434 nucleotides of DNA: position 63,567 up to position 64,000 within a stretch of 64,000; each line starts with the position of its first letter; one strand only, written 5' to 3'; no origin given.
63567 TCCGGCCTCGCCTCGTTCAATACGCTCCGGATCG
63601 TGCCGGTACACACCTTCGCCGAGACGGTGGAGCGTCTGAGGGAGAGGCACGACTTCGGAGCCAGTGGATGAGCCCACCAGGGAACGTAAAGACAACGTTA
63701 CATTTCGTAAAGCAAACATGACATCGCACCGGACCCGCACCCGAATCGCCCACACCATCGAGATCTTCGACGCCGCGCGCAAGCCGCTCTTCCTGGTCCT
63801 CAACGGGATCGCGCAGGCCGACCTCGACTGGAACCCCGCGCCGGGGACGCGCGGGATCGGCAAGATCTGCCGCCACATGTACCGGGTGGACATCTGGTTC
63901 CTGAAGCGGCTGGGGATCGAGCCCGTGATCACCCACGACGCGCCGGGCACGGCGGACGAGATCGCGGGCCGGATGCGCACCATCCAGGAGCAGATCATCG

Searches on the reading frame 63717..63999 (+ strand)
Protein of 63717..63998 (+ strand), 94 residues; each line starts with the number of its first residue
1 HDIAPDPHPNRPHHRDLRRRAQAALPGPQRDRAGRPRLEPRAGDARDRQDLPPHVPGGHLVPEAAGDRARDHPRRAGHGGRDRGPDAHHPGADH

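Call 17: search_protein_families(library=pfam, proteins=[window:63717-63998:+], max_evalue=0.01)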
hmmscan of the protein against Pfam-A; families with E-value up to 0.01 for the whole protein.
window:63717-63998:+ (94 aa): 0 families

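Call 34: search_protein_families(library=pfam, proteins=[window:63718-63999:+], max_evalue=0.01)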
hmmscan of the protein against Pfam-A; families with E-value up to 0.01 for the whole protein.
window:63718-63999:+ (94 aa): 1 family
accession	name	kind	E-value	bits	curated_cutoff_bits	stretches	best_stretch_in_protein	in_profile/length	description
PF12867.12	DinB_2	-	0.0099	16.8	24.8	0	17-91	2-81/128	DinB superfamily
